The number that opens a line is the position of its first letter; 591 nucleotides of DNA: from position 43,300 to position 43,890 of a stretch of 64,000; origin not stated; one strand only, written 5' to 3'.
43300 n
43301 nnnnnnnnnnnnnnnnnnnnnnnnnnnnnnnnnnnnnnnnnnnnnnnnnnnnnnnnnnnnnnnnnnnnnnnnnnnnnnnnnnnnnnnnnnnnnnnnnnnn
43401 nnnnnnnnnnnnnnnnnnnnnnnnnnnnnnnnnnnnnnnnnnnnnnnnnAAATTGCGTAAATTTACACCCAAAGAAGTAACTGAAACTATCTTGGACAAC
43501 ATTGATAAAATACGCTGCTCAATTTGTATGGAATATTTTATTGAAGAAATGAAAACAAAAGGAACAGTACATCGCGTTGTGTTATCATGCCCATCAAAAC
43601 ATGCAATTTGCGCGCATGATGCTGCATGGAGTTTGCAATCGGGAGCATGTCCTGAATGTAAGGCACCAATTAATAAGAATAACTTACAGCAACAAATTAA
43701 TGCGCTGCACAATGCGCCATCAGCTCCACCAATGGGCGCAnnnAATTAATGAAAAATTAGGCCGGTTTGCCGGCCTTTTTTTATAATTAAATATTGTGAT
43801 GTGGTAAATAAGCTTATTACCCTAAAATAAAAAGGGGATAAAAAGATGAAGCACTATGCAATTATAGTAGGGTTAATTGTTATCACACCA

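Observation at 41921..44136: Two adjacent RING-type zinc-finger proteins with a conserved C-x2-D variant of the sixth ligand, plus a possible truncated third copy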

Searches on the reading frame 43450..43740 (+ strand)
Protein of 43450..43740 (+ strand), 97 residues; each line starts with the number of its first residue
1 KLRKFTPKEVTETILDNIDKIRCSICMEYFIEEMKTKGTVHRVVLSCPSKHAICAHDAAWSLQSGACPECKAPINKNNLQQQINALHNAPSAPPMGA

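Call 13: search_solved_structures(query=A1, max_evalue=10, show_alignments=4)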
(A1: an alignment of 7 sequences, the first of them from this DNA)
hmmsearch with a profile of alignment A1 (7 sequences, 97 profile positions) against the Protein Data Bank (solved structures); distinct sequences matched with E-value up to 10: 62 (the best 60 are shown).
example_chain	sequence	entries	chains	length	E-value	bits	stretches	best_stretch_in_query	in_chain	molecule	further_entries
4ap4_A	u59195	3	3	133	2.6e-10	43.4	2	21-78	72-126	E3 UBIQUITIN LIGASE RNF4 | E3 UBIQUITIN-PROTEIN LIGASE RNF4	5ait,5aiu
3ng2_A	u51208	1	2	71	4.1e-06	30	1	21-78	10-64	RING finger protein 4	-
4ppe_A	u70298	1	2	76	5e-06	29.7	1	21-78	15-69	E3 ubiquitin-protein ligase RNF4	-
2ea6_A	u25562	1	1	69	8.7e-06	28.9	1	21-77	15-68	RING finger protein 4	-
2xeu_A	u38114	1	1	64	2.6e-05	27.4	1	22-78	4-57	RING FINGER PROTEIN 4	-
2ct2_A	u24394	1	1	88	0.0024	21.1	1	20-83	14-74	Tripartite motif protein 32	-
5fey_A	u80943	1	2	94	0.0035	20.6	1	20-83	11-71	E3 ubiquitin-protein ligase TRIM32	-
1g25_A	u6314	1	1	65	0.0043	20.3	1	51-84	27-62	CDK-ACTIVATING KINASE ASSEMBLY FACTOR MAT1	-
2h0d_B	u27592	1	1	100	0.016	18.5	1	20-80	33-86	Ubiquitin ligase protein RING2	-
6s53_B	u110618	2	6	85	0.016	18.5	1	20-85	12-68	E3 ubiquitin-protein ligase TRIM21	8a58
7nd1_A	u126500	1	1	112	0.021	18.1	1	20-81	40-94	E3 ubiquitin-protein ligase RING2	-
8grm_N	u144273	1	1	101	0.024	17.9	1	20-80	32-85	Ring1B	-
6fga_A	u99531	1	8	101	0.027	17.7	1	20-85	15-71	E3 ubiquitin-protein ligase TRIM21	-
6wi7_A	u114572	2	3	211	0.031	17.6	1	20-80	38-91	E3 ubiquitin-protein ligase RING2, Polycomb complex protein BMI-1 chimera | E3 ubiquitin-protein ligase RING2,Polycomb complex protein BMI-1 chimera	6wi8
4s3o_B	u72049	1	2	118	0.033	17.5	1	20-80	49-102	E3 ubiquitin-protein ligase RING2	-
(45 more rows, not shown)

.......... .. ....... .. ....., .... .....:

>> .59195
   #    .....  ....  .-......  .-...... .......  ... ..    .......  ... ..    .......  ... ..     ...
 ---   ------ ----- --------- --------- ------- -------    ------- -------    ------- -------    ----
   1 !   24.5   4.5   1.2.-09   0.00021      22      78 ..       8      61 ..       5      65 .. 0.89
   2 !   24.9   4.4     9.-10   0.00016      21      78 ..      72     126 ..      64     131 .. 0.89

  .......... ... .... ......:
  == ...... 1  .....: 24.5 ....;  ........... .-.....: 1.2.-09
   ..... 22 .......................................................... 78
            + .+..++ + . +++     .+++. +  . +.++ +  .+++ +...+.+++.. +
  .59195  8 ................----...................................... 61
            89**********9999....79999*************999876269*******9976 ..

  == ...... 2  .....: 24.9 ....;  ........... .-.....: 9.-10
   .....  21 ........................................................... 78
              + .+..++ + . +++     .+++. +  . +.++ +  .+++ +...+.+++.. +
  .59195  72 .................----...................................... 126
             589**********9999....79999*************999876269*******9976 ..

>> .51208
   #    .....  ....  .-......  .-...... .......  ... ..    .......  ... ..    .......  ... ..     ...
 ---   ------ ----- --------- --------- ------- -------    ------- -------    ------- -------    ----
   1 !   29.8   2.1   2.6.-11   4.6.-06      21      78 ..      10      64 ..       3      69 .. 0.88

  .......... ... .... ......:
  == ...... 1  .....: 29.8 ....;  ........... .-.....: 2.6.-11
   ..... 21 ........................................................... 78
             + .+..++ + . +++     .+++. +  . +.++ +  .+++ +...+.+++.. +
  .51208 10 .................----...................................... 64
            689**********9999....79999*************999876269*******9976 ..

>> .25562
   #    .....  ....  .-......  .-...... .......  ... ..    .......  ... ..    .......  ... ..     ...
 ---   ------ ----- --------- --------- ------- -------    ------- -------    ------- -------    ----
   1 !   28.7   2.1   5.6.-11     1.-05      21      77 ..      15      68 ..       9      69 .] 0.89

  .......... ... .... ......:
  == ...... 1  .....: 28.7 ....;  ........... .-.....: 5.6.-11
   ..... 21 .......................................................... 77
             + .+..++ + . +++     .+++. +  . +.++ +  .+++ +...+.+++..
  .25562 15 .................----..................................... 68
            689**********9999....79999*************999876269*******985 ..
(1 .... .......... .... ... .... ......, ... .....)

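Call 14: find_homologous_proteins(query=A1, max_evalue=0.1)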
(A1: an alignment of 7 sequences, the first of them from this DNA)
Query A1 (7 sequences): 133 candidates shared short words with the query, none scored E <= 0.1.

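Call 29: search_protein_representatives(alignment_id=A2)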
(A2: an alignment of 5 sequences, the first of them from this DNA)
Query: 5 sequences, 96 profile positions. Proteins with E-value up to 0.001 (for the whole library): 34; up to 1e-10: 3; up to 1e-30: 2. The best 34 are listed.
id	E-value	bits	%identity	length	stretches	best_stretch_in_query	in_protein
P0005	1.2e-45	169.9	-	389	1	1-95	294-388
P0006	4.7e-37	142.3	-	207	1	1-95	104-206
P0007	2.9e-16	75.6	-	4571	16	52-74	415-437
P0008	3.2e-10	56.3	-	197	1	1-68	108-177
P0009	1.8e-09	53.8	-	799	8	49-82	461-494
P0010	2.1e-09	53.7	-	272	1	4-89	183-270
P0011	1.1e-08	51.4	-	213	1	1-70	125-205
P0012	5.5e-08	49.1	-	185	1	4-79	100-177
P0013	1.0e-07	48.2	-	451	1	4-91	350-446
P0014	2.7e-07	46.9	-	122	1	8-75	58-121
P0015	3.0e-07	46.7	-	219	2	2-68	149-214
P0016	3.3e-07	46.6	-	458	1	3-85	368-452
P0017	4.0e-07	46.3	-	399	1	2-83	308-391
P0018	4.8e-07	46.1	-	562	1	8-81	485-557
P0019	4.8e-07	46.1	-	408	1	4-83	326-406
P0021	4.3e-06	43.0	-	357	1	5-87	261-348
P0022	5.1e-06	42.8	-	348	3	15-71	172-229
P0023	6.1e-06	42.5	-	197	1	1-92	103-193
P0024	9.0e-06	42.0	-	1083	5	27-60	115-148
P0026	6.3e-05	39.3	-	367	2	20-95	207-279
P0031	3.3e-04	37.0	-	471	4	30-76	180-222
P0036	7.4e-04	35.9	-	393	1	16-89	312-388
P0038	1.0e-03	35.4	-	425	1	6-83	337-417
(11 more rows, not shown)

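Call 31: predict_structure(alignment_id=A2)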
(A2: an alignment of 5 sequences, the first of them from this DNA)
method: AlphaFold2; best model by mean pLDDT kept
length: 97 residues; sequences in the alignment: 5
mean_pLDDT: 55.5   pTM: 0.34
mean pLDDT of the five models: 55.5, 51.0, 45.8, 44.4, 43.8
residues with pLDDT >= 90: 0; 70-90: 1; 50-70: 80; < 50: 16
segments of 3 or more residues with pLDDT < 50: 23-27, 89-97
pLDDT, mean of each block of 10 residues (from residue 1): 55 54 50 57 58 57 66 62 52 40
secondary structure, 60 per line:
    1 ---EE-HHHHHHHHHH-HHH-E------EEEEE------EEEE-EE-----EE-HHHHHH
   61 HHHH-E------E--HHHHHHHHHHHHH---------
elements in order: H7-16 E29-33 E40-43 H55-64 H76-88

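Call 34: list_cluster_members(proteins=[P0010, P0013, P0016, P0017, P0018, P0019, P0021, P0026, P0036, P0038])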
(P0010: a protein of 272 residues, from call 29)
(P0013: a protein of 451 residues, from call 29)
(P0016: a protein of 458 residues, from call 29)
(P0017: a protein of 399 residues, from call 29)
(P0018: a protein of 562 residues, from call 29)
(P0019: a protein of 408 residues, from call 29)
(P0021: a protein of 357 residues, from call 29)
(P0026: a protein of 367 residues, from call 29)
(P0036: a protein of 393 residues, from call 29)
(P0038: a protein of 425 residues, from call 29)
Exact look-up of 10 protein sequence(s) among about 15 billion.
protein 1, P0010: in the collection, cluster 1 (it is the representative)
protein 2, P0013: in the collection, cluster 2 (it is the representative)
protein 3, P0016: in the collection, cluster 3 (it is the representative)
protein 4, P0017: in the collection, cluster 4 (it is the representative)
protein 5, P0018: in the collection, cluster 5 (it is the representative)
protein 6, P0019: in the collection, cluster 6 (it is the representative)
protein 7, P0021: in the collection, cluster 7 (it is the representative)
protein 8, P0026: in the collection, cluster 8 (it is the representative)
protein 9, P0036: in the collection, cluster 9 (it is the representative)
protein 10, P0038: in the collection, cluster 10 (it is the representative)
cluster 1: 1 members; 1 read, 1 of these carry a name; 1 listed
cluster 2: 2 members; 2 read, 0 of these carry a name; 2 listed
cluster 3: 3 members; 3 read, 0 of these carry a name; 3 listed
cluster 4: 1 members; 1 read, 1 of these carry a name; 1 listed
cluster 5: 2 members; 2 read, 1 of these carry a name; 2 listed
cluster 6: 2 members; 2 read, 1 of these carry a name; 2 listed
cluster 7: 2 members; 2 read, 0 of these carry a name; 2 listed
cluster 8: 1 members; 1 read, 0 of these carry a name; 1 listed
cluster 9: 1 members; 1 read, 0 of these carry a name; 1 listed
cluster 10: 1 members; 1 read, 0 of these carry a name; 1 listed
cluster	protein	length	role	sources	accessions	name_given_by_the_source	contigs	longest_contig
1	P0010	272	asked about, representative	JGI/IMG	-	hypothetical protein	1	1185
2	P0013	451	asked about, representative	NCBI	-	-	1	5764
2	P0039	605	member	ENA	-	-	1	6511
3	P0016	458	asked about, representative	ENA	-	-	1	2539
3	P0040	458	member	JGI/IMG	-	-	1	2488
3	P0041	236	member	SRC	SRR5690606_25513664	-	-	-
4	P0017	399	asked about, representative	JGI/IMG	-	hypothetical protein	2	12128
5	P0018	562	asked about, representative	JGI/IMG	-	hypothetical protein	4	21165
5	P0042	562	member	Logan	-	-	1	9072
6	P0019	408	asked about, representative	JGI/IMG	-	hypothetical protein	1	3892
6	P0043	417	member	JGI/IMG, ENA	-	-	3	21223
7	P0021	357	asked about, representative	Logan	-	-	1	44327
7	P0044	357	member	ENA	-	-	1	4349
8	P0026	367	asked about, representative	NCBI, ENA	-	-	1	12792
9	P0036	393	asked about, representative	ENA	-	-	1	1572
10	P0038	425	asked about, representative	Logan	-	-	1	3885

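Call 35: find_encoding_contigs(protein=P0021, flank=8000, max_places=2)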
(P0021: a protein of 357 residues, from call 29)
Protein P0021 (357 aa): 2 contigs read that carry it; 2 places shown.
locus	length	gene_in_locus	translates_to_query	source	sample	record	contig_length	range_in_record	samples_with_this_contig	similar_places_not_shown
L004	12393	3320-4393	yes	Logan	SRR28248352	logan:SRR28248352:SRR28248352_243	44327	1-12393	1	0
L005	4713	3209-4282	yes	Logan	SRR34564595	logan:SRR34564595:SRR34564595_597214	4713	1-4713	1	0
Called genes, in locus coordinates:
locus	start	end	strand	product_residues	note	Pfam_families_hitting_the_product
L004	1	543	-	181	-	?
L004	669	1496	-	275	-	-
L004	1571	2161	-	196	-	-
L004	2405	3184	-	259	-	-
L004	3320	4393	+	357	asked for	-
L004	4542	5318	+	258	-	PF00497:SBP_bac_3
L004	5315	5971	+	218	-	PF00528:BPD_transp_1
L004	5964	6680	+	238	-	PF02463:SMC_N (weak), PF03193:RsgA_GTPase (faint), PF00005:ABC_tran, PF13304:AAA_21 (weak)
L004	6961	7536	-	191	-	-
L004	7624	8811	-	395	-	PF01551:Peptidase_M23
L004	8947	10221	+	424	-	PF01541:GIY-YIG, PF27096:UvrC_M, PF08459:UvrC_RNaseH_dom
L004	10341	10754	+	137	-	-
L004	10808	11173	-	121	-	-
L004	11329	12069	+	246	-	PF00121:TIM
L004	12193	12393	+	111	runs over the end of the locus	PF03840:SecG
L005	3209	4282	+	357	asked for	-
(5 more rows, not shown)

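Call 36: find_encoding_contigs(protein=P0018, flank=8000, max_places=2)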
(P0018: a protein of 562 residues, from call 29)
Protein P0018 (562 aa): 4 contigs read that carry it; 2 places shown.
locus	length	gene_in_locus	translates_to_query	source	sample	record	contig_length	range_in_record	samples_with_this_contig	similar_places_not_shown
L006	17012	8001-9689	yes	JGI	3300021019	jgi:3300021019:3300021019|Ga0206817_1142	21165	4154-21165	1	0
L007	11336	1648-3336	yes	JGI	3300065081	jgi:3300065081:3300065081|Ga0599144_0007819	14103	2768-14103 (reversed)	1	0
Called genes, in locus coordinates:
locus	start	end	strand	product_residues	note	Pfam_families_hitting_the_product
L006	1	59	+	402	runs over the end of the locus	PF01546:Peptidase_M20, PF07687:M20_dimer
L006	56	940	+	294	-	PF02653:BPD_transp_2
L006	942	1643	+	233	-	PF00005:ABC_tran, PF02463:SMC_N (weak), PF13304:AAA_21 (weak)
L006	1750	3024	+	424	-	PF00324:AA_permease, PF13520:AA_permease_2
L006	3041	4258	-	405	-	-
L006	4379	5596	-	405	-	-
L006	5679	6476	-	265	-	-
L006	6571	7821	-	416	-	-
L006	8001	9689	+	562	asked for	-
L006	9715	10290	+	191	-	-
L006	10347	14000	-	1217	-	PF00924:MS_channel_2nd, PF21082:MS_channel_3rd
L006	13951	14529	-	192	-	-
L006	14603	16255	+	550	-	PF00884:Sulfatase (faint), PF01663:Phosphodiest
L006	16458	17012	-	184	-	?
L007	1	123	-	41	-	?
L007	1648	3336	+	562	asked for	-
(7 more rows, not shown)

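Call 40: search_protein_families(library=pfam, alignment_id=A4, max_evalue=0.01)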
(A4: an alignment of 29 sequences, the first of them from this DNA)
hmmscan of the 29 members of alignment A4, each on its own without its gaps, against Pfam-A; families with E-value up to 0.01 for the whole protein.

A. member 1, seq(97 aa): 1 family
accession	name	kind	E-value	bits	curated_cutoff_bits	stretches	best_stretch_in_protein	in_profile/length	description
PF20173.3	ZnF_RZ-type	-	0.0054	16.8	27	1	42-77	9-44/54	RZ type zinc finger domain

B. families by the number of members that match (of 29 scanned): 36 families (the first 25 are shown)
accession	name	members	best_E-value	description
PF00097.31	zf-C3HC4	20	4.8e-11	Zinc finger, C3HC4 type (RING finger)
PF13639.12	zf-RING_2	18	1.7e-12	Ring finger domain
PF13920.12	zf-C3HC4_3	18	8.1e-09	Zinc finger, C3HC4 type (RING finger)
PF13445.12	zf-RING_UBOX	17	3.2e-11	RING-type zinc-finger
PF14634.12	zf-RING_5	17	1.3e-09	zinc-RING finger domain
PF14447.12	Prok-RING_4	16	3.8e-08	Prokaryotic RING finger family 4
PF13923.12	zf-C3HC4_2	13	5.7e-12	Zinc finger, C3HC4 type (RING finger)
PF14570.12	zf-RING_4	10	3.8e-06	RING/Ubox like zinc-binding domain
PF24921.1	RING_XB3-XBAT31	8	5.4e-07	E3 ubiquitin-protein ligase XB3/XBAT31 RING finger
PF15227.12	zf-C3HC4_4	6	9.8e-07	zinc finger of C3HC4-type, RING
PF21362.3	Sina_RING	6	1.1e-05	E3 ubiquitin-protein ligase sina/sinah, RING finger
PF04423.19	Rad50_zn_hook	4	0.00014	Rad50 zinc hook motif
PF12678.13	zf-rbx1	3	5.9e-06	RING-H2 zinc finger domain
PF14569.12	zf-UDP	2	6.5e-05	Zinc-binding RING-finger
PF20173.3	ZnF_RZ-type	2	0.00024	RZ type zinc finger domain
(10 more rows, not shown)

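Call 45: predict_structure(alignment_id=A4)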
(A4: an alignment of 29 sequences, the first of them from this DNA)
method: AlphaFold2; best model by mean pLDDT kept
length: 97 residues; sequences in the alignment: 29
mean_pLDDT: 76.4   pTM: 0.60
mean pLDDT of the five models: 76.4, 76.3, 74.1, 71.3, 66.2
residues with pLDDT >= 90: 19; 70-90: 48; 50-70: 22; < 50: 8
segments of 3 or more residues with pLDDT < 50: 1-3, 95-97
pLDDT, mean of each block of 10 residues (from residue 1): 50 55 87 78 90 90 90 91 77 49
secondary structure, 60 per line:
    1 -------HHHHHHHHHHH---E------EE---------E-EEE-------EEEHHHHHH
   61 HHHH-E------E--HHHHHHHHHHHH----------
elements in order: H8-18 E42-44 E52-54 H55-64 H76-87

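Call 47: fold_search(model_id=the predicted structure, library=pdb)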
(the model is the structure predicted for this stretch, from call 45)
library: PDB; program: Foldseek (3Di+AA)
matches with E <= 10: 307; with E <= 0.001: 0
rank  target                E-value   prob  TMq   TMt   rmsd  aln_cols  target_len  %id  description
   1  2y43_A                5.9e-03  0.98  0.39  0.43   8.7        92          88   18  Rad18 ubiquitin ligase RING domain structure (released 2011-05-11)
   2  2ea6_MODEL_1_A        1.1e-02  0.99  0.38  0.50   3.7        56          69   28  Solution Structure of the RING domain of the human ring finger protein 4 (released 2007-07-31)
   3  1rmd                  1.3e-02  0.99  0.45  0.38   8.1        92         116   21  RAG1 DIMERIZATION DOMAIN (released 1997-07-23)
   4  2y43_B                1.5e-02  0.96  0.40  0.43   9.0        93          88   22  Rad18 ubiquitin ligase RING domain structure (released 2011-05-11)
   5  5fey_B                1.6e-02  0.99  0.50  0.59   5.8        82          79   28  TRIM32 RING (released 2016-05-18)
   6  4s3o_B                1.7e-02  0.93  0.41  0.38  11.5        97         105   15  PCGF5-RING1B-UbcH5c complex (released 2015-07-15)
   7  4ap4_A                2.2e-02  0.99  0.41  0.32   3.4        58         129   28  Rnf4 - ubch5a - ubiquitin heterotrimeric complex (released 2012-07-25)
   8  3lrq_D                2.2e-02  0.96  0.43  0.49   8.5        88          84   23  Crystal structure of the U-box domain of human ubiquitin-protein ligase (E3), NORTHEAST STRUCTURAL GENOMICS CONSORTIUM (released 2010-03-23)
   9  5fey_A                2.9e-02  0.99  0.48  0.58   5.6        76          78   29  TRIM32 RING (released 2016-05-18)
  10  6s53_G                2.9e-02  0.93  0.42  0.49   8.6        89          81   15  Crystal structure of TRIM21 RING domain in complex with an isopeptide-linked Ube2N~ubiquitin conjugate (released 2019-09-11)
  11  9xrl_AL               3.3e-02  0.89  0.39  0.08   7.6        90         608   18  Structure of mouse cytoplasmic lattice (CPL) repeating unit (released 2026-03-18)
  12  5dka_A                3.6e-02  0.97  0.40  0.40   6.0        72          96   19  A C2HC zinc finger is essential for the activity of the RING ubiquitin ligase RNF125 (released 2016-07-27)
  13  2xeu_A                3.8e-02  0.98  0.40  0.56   3.4        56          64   28  Ring domain (released 2010-07-28)
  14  2oxq_C                3.8e-02  0.95  0.41  0.53   6.4        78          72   15  Structure of the UbcH5 :CHIP U-box complex (released 2008-02-19)
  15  6s53_A                3.8e-02  0.93  0.43  0.50   7.2        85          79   18  Crystal structure of TRIM21 RING domain in complex with an isopeptide-linked Ube2N~ubiquitin conjugate (released 2019-09-11)
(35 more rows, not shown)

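Call 70: fold_search(model_id=the predicted structure, library=viral)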
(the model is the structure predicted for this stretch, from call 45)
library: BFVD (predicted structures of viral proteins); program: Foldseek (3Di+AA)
matches with E <= 10: 305; with E <= 0.001: 0
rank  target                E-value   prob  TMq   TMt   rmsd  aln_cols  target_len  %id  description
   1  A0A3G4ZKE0            4.5e-03  1.00  0.46  0.38   4.6        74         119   23  RING-type domain-containing protein [Terrestrivirus sp.]
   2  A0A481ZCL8            1.1e-02  0.99  0.49  0.30   6.0        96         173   19  Putative RING finger E3 ubiquitin ligase [Pithovirus LCPAC404]
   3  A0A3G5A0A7            1.1e-02  0.99  0.49  0.29   9.1       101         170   20  RING-type domain-containing protein [Harvfovirus sp.]
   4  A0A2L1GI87            1.1e-02  0.99  0.40  0.08   8.8        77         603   26  (no name in the UniProt tables at hand)
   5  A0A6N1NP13            1.4e-02  0.99  0.45  0.24   5.4        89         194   20  RING finger protein 146 [Tupanvirus deep ocean]
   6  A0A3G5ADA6            2.1e-02  1.00  0.46  0.14   4.9        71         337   15  E3 ubiquitin-protein ligase TRIM41-like isoform X2 [Hyperionvirus sp.]
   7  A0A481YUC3            2.2e-02  0.85  0.38  0.17  11.6       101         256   22  Thioredoxin-like protein [Marseillevirus LCMAC103]
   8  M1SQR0                2.9e-02  0.99  0.43  0.24   5.0        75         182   24  RING-finger domain-containing E3 protein [Rock bream iridovirus]
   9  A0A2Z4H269            3.1e-02  0.97  0.41  0.15   6.5        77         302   19  RL2-1 [Human herpesvirus 1]
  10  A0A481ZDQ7            3.1e-02  0.90  0.42  0.26   6.1        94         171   17  Putative RING finger E3 ubiquitin ligase [Pithovirus LCPAC404]
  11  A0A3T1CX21            3.3e-02  0.75  0.38  0.15  11.7       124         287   15  RING-type domain-containing protein [Acanthamoeba castellanii medusavirus J1]
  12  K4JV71                3.6e-02  0.80  0.42  0.15  15.4       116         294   14  RING-type domain-containing protein [Abalone herpesvirus (isolate Abalone/Australia/Victoria/2009)]
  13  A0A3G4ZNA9            4.1e-02  0.93  0.42  0.40   9.3        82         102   16  RING-type domain-containing protein [Terrestrivirus sp.]
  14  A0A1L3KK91            4.1e-02  0.75  0.35  0.15   8.5        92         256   18  (no name in the UniProt tables at hand)
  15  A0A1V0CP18            4.7e-02  0.69  0.37  0.21  11.1        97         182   16  (no name in the UniProt tables at hand)
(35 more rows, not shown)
